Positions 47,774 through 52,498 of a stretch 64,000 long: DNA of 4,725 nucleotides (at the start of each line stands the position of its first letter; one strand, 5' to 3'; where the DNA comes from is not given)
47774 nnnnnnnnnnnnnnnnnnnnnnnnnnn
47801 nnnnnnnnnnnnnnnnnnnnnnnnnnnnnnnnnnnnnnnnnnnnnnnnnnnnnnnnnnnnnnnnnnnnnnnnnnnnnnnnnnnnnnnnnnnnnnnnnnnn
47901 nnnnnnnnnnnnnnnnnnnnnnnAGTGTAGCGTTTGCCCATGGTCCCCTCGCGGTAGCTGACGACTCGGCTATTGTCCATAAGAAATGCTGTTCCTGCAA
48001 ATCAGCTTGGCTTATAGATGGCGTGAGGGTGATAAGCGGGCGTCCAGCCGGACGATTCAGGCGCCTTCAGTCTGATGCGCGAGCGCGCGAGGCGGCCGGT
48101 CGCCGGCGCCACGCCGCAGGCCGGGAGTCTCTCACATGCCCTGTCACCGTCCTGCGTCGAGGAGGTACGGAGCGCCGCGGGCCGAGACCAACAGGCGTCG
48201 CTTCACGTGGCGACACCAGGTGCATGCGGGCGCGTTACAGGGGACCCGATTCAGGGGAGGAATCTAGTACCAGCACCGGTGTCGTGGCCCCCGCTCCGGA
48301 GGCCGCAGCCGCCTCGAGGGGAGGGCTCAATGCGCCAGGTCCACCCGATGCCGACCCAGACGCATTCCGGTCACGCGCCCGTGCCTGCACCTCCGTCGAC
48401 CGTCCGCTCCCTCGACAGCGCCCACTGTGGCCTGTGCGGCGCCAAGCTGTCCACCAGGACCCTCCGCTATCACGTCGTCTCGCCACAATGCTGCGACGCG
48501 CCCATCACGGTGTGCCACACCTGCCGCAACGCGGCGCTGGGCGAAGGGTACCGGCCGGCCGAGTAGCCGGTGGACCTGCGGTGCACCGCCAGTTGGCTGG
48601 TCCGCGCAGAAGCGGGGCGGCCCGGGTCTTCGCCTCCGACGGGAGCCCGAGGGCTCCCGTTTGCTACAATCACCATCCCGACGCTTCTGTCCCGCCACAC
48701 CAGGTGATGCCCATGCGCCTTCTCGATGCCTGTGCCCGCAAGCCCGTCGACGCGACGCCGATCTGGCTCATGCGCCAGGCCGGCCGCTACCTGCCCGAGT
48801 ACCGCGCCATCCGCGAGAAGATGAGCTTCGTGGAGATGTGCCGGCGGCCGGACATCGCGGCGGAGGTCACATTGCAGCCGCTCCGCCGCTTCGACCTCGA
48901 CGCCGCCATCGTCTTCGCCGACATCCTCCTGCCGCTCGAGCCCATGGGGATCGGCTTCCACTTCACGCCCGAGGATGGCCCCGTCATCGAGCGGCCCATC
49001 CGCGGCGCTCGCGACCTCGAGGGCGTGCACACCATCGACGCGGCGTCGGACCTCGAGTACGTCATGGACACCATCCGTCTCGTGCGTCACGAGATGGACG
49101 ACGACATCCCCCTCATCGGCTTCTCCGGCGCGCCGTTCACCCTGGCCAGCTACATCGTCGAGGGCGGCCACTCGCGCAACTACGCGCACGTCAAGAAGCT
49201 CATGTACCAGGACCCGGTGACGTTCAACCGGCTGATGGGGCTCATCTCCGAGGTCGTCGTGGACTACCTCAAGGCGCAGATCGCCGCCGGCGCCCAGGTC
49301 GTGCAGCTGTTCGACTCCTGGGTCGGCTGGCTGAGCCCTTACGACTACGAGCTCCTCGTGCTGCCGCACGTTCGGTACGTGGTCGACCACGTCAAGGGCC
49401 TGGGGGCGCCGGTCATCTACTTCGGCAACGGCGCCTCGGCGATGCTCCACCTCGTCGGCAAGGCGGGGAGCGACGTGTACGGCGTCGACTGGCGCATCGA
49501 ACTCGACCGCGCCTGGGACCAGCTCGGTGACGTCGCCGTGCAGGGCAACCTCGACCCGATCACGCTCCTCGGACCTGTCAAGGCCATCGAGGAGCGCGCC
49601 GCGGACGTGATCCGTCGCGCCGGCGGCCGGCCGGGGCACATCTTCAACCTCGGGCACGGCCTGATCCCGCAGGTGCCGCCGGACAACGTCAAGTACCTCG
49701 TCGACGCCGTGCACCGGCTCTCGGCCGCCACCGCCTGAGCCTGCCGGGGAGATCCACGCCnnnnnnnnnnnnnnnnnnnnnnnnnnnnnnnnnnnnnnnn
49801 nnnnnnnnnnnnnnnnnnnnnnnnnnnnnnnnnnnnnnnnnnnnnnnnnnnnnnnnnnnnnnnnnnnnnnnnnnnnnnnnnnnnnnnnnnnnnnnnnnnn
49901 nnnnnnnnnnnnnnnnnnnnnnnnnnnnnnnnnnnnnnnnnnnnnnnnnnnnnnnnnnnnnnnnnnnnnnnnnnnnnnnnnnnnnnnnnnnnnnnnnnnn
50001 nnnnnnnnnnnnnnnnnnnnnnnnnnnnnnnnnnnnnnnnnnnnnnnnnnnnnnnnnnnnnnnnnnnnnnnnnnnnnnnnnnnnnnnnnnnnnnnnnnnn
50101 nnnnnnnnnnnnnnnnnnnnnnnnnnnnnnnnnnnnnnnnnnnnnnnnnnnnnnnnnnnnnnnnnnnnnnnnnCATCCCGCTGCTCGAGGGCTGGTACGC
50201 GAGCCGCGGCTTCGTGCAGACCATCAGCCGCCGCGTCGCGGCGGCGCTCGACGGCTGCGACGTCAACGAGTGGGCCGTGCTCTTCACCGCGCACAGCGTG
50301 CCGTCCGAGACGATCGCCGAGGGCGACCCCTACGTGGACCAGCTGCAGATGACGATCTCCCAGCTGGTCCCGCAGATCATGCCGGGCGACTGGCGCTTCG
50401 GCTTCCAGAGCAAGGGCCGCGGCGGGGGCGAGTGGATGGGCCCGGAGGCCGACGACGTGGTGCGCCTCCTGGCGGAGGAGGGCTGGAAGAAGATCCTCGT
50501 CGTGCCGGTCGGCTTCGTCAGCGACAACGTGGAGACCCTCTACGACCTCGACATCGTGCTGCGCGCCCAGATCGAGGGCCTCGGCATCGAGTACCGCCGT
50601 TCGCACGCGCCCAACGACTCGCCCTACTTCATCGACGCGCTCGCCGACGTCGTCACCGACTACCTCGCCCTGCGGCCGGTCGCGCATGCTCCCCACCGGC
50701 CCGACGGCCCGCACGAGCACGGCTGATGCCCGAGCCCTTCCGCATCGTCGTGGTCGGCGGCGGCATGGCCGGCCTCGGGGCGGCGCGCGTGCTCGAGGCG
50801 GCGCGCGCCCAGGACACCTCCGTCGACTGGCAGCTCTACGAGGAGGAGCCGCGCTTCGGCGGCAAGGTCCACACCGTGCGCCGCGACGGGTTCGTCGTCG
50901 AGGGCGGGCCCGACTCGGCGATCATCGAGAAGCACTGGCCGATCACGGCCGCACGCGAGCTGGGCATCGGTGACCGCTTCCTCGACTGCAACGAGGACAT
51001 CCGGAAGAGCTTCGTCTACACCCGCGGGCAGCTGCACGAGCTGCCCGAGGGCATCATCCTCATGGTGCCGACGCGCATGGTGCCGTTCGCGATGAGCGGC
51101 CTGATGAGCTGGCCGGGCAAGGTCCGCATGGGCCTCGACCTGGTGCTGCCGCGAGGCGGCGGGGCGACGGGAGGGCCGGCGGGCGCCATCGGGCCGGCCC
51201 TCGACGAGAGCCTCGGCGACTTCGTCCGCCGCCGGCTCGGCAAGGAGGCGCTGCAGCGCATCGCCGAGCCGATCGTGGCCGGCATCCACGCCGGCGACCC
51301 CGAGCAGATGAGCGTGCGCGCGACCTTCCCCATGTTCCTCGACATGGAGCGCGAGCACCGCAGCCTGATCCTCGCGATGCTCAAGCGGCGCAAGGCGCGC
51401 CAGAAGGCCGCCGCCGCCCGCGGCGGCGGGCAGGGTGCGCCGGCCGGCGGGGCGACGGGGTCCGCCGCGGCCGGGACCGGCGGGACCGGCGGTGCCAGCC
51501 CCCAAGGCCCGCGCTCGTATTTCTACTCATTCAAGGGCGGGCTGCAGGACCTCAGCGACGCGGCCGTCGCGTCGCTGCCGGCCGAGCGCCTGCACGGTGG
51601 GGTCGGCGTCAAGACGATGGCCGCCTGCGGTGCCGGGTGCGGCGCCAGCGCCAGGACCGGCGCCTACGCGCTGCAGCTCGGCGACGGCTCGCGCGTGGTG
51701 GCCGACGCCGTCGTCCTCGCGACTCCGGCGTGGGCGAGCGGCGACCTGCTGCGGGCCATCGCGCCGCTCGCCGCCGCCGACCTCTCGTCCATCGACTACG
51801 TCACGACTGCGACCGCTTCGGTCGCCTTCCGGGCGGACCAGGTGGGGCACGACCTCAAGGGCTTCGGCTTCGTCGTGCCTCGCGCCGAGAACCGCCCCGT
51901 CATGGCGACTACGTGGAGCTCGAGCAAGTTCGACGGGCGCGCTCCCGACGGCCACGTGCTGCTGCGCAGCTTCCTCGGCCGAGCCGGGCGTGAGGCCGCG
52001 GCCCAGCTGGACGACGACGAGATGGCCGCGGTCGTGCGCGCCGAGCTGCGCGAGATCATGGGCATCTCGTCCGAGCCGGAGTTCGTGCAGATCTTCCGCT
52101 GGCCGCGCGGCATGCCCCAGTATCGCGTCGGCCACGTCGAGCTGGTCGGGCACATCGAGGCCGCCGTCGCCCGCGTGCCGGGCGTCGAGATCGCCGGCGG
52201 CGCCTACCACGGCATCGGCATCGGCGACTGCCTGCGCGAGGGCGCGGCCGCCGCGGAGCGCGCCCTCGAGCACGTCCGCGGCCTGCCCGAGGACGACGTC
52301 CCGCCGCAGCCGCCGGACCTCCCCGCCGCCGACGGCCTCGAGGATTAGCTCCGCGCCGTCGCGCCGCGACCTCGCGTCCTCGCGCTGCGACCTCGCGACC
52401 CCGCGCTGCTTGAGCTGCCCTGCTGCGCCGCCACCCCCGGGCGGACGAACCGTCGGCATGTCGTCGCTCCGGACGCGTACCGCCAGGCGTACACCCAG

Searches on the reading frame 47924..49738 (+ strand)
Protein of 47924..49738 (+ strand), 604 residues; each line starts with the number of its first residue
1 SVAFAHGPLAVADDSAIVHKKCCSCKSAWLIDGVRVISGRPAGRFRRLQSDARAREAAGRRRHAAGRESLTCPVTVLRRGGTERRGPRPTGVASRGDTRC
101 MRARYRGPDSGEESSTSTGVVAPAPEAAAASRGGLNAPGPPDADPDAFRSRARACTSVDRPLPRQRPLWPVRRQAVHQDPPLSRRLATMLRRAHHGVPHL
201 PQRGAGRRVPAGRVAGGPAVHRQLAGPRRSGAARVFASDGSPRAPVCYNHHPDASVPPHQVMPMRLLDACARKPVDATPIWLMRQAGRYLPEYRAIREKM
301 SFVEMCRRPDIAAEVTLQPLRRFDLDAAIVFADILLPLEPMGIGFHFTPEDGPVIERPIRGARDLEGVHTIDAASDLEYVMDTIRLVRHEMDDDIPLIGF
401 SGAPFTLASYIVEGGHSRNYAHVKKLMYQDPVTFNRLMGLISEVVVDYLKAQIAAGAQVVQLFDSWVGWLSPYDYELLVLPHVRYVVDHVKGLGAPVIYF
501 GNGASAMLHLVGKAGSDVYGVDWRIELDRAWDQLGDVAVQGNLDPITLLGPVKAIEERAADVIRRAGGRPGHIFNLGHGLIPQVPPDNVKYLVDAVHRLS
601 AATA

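Call 70: search_protein_families(library=pfam, proteins=[window:47924-49738:+], max_evalue=0.0001)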
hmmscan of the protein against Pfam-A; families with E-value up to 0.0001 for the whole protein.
window:47924-49738:+ (604 aa): 1 family
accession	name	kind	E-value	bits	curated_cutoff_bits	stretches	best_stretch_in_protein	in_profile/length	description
PF01208.23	URO-D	-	6e-128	427.1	23.9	1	265-598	5-345/346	Uroporphyrinogen decarboxylase (URO-D)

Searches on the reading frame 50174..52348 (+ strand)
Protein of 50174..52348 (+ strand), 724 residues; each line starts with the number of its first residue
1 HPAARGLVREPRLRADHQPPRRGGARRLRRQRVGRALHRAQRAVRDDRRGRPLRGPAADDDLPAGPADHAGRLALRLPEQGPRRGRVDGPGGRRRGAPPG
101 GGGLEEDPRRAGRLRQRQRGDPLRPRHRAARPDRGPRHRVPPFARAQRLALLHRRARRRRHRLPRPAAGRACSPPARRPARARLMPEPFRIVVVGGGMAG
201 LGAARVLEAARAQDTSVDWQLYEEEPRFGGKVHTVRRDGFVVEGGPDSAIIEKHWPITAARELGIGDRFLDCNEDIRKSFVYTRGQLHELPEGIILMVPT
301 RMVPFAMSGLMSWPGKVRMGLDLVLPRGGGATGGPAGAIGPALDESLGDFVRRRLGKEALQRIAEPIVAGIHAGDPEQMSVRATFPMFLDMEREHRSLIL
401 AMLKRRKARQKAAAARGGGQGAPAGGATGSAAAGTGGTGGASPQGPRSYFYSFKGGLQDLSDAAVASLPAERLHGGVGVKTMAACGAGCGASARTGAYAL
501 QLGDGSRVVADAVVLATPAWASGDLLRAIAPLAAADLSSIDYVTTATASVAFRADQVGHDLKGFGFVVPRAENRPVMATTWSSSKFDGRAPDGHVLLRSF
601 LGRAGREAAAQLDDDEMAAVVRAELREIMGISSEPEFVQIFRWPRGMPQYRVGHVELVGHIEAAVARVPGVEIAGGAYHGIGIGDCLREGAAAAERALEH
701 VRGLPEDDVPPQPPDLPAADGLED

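Call 70: search_protein_families(library=pfam, proteins=[window:50174-52348:+], max_evalue=0.0001)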
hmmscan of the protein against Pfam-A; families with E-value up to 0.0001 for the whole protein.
window:50174-52348:+ (724 aa): 2 families
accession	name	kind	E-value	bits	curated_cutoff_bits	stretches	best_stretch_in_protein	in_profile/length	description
PF01593.30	Amino_oxidase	-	2.1e-45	156.2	19.8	1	198-698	1-443/443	Flavin containing amine oxidoreductase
PF13450.12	NAD_binding_8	-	2.9e-08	34.3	21.9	1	193-246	1-49/68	NAD(P)-binding Rossmann-like domain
